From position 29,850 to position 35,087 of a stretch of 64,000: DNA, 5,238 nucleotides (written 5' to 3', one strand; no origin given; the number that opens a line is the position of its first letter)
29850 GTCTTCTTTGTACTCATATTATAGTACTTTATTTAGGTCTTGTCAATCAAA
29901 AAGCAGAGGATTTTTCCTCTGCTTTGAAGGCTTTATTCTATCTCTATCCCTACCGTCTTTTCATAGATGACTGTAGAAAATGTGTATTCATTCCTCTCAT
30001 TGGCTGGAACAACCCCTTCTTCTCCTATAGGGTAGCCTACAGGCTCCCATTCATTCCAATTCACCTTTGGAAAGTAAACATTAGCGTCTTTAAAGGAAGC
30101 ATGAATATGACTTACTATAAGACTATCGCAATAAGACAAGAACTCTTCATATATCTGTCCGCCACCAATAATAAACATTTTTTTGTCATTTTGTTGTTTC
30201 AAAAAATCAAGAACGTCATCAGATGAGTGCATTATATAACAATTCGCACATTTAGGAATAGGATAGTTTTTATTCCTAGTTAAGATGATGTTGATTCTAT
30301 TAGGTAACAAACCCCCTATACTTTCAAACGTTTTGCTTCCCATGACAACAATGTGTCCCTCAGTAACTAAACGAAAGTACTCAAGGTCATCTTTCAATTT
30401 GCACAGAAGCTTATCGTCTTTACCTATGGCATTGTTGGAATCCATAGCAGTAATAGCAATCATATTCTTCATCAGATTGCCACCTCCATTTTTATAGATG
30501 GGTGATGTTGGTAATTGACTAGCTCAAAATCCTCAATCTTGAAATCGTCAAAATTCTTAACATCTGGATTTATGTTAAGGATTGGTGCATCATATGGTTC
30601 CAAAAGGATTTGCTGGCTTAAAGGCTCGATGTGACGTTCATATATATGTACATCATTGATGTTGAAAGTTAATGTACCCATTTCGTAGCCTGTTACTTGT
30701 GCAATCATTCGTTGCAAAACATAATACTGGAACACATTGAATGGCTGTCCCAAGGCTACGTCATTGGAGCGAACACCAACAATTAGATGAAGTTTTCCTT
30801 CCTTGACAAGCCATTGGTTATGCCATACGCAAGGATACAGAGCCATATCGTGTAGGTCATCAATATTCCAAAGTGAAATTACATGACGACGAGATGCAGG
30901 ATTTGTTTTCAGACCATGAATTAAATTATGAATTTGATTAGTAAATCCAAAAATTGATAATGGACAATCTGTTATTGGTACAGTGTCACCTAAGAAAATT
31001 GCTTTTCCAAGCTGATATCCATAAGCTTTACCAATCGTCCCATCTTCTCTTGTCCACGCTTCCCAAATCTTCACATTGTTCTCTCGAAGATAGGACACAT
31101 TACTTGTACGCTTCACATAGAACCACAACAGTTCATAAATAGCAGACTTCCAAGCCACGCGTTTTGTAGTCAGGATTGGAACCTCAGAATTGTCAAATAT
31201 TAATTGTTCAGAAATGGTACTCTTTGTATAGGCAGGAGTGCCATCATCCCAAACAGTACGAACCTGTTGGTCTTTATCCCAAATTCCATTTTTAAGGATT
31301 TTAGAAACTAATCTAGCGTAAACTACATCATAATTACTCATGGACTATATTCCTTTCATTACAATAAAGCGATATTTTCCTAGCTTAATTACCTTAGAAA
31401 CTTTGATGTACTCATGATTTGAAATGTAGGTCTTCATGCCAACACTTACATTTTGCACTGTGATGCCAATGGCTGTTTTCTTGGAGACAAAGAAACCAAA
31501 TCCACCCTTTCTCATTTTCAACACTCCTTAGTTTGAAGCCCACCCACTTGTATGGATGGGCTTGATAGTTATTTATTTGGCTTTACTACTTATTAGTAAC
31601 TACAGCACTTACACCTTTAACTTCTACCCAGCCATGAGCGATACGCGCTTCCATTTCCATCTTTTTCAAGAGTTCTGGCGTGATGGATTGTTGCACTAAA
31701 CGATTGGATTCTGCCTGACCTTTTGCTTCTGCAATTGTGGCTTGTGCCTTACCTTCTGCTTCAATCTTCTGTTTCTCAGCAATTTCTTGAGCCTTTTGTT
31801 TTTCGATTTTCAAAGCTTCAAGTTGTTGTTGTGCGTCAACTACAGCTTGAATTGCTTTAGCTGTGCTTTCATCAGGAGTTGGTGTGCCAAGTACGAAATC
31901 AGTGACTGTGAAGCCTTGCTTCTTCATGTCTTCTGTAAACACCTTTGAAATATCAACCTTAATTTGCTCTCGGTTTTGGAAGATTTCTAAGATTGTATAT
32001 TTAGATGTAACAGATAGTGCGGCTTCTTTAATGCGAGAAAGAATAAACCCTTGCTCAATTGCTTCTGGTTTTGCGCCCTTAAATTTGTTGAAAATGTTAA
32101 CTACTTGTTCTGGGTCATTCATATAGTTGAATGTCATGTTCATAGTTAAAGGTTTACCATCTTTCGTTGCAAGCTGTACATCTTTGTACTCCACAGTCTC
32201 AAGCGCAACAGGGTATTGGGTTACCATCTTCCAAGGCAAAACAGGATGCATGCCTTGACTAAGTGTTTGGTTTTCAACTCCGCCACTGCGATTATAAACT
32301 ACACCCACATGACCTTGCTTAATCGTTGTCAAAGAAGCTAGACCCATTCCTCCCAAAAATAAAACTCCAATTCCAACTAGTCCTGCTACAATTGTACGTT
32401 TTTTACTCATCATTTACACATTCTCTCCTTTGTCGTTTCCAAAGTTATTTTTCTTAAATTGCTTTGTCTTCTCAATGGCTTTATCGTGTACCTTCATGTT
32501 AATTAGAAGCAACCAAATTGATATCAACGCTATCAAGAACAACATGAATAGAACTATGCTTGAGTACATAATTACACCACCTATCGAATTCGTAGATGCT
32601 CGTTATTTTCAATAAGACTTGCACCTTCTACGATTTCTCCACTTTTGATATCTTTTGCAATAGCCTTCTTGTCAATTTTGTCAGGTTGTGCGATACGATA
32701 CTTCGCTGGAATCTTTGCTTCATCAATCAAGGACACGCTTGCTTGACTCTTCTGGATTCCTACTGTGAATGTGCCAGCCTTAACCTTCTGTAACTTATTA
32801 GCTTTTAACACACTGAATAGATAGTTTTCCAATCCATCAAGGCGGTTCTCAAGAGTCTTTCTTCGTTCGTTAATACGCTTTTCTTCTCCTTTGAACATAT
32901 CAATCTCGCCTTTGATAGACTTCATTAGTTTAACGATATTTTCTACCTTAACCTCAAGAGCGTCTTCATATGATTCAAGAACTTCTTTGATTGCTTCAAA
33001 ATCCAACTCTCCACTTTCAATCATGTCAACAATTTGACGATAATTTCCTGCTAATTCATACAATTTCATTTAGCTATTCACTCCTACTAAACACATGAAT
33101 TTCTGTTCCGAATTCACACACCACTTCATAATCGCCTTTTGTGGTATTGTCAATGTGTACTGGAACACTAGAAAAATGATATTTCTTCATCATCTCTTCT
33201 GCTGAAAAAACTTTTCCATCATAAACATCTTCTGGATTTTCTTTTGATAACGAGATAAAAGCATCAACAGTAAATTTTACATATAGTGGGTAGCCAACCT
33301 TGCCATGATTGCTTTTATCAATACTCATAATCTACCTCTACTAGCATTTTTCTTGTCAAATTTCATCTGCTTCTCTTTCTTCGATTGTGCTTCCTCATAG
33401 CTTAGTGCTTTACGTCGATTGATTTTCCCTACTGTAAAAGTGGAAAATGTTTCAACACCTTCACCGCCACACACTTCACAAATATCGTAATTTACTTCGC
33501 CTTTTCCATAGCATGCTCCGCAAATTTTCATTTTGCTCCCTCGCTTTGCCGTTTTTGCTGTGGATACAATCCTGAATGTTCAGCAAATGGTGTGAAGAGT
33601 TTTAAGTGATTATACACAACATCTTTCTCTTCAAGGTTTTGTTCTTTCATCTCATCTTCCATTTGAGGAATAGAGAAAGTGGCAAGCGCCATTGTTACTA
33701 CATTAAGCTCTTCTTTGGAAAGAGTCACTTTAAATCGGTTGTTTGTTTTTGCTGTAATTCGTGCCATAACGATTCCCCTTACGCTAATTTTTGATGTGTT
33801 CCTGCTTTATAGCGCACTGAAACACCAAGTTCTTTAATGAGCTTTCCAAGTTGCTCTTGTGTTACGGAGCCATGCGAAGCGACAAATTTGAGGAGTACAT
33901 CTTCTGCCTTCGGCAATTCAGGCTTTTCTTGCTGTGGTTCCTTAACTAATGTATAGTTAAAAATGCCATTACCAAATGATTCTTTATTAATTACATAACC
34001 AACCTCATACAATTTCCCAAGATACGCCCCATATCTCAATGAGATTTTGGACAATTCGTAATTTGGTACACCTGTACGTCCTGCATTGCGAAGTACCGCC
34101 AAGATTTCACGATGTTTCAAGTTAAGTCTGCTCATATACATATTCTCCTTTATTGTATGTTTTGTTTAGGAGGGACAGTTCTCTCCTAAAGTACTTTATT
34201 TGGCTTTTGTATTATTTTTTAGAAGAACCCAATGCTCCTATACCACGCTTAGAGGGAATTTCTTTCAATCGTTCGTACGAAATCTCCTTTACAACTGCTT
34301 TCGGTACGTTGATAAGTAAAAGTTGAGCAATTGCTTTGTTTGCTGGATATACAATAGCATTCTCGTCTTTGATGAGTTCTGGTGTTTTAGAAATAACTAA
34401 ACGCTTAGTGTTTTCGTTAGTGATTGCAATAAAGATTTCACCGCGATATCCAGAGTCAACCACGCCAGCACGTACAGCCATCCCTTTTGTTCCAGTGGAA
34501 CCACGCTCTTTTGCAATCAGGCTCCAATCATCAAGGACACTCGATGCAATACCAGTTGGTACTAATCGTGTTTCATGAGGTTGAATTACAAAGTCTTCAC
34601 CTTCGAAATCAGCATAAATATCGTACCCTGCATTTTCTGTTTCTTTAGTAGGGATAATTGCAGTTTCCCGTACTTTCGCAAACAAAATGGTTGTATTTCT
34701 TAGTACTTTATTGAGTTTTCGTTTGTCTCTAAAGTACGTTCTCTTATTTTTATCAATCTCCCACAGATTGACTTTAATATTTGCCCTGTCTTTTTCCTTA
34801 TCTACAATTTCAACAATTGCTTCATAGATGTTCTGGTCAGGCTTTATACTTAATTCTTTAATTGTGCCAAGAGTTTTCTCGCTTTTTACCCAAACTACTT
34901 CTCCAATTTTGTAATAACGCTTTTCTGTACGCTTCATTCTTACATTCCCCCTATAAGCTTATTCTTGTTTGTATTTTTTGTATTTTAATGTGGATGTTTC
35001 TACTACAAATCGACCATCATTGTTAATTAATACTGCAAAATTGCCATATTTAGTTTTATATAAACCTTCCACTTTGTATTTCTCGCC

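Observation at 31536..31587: Recurrent element -> hairpin -> RBS architecture in 5' leaders (examples near 31.5, 62.1 and 63.3 kb)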

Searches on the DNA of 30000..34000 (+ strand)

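Call 9: search_dna_similar(query=window:30000-34000:+, collection=phages, mode=near, max_rows=15)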
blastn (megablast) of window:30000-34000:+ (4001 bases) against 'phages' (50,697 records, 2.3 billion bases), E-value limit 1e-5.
Records with a match: 2; places in all: 2; records where one place covers at least 80% of the query: 2.
Best place of each record, by identity: >=99% 2.
By first word of the organism name: Brevibacillus 2.
By host as written in the record: Brevibacillus laterosporus 2.
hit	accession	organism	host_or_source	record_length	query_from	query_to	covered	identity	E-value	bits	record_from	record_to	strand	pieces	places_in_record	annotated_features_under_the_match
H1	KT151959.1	Brevibacillus phage Sundance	Brevibacillus laterosporus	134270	1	4001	100%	100.0%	0e+0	7389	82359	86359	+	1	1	putative thymidylate synthase | putative HflC/HflK family inner membrane protein | putative ATPase | putative dihydrofolate reductase | hypothetical protein (x6)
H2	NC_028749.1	Brevibacillus phage Sundance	Brevibacillus laterosporus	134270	1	4001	100%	100.0%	0e+0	7389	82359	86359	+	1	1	thymidylate synthase | lipoprotein | Mu Gam-like end protection | dihydrofolate reductase | hypothetical protein (x6)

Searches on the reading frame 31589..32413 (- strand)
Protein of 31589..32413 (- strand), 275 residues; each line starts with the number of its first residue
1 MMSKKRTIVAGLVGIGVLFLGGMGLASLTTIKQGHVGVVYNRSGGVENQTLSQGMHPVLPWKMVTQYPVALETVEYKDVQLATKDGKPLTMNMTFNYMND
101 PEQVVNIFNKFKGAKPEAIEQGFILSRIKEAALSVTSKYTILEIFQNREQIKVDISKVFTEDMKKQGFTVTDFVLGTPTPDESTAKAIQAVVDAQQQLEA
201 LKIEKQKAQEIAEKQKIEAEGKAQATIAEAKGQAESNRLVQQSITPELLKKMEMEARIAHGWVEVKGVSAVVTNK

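Call 37: find_related_loci(query=window:31589-32413:-, collection=viral_contigs, flank=10000)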
Query window:31589-32413:- (275 aa) in viral_contigs; peptide patterns used: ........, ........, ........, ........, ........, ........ (x = any residue, [..] = any of these).
41 stretches matched a pattern; 29 encode a relative of the query (tblastn E <= 1e-3); 29 distinct loci.
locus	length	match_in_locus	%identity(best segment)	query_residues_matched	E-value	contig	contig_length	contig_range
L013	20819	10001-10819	82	2-275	6e-146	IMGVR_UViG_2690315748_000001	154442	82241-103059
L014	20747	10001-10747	78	27-275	3e-131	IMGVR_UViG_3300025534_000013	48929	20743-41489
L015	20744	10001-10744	66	26-273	8e-95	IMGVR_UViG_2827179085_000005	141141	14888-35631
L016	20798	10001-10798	45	9-273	1e-66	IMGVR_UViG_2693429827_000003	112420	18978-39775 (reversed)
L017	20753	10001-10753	37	25-274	3e-53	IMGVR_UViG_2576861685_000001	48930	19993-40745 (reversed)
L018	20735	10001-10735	36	31-275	4e-41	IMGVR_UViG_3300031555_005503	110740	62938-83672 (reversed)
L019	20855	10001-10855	32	2-274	5e-38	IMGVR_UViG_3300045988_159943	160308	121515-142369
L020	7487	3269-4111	32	9-275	3e-37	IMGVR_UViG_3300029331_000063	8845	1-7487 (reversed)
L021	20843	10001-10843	32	9-275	4e-37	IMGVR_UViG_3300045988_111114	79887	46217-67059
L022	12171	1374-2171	33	4-250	3e-36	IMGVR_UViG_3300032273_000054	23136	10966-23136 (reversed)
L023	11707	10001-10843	31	9-275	3e-36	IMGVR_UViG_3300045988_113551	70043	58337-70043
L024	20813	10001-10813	31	18-274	2e-36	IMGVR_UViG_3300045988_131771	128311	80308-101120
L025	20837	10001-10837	32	9-274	3e-36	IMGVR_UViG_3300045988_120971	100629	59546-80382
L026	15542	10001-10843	32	9-275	3e-36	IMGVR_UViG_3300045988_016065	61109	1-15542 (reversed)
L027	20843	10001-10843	32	9-275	2e-36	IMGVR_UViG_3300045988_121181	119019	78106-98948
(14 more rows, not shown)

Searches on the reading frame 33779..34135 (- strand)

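Call 62: search_protein_families(library=phrogs, proteins=[window:33779-34135:-], max_evalue=0.001)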
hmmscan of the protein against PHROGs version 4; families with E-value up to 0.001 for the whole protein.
window:33779-34135:- (118 aa): 1 family
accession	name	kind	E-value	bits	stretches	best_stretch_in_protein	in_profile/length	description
phrog_21071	-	unknown function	9.9e-57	191.3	1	1-116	6-121/121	-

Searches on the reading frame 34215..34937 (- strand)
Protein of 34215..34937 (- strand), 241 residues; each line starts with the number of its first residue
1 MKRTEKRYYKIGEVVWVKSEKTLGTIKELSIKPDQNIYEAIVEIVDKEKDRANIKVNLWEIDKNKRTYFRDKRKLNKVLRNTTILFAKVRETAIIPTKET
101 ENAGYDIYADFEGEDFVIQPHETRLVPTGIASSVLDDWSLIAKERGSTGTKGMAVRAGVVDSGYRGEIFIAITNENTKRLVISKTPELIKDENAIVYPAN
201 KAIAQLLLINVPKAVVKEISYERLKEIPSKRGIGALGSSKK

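Call 44: find_related_loci(query=window:34215-34937:-, collection=viral_contigs, flank=6000)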
Query window:34215-34937:- (241 aa) in viral_contigs; peptide patterns used: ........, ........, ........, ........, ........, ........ (x = any residue, [..] = any of these).
14 stretches matched a pattern; 10 encode a relative of the query (tblastn E <= 1e-3); 10 distinct loci.
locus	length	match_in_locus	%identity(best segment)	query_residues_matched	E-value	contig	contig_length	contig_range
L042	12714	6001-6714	67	2-241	4e-100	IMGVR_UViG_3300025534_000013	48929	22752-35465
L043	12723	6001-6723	66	2-241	6e-99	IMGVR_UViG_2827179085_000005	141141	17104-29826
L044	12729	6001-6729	63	2-241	1e-90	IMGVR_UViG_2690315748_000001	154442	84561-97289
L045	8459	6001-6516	54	73-241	4e-54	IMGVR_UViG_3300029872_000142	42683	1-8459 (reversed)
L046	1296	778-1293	54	73-241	1e-56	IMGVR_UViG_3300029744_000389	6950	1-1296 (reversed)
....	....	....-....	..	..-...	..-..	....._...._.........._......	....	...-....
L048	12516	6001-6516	54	73-241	1e-53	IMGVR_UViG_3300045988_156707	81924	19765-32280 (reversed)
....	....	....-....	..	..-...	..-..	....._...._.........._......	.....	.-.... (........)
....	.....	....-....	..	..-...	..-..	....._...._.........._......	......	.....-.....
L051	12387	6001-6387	23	100-241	3e-7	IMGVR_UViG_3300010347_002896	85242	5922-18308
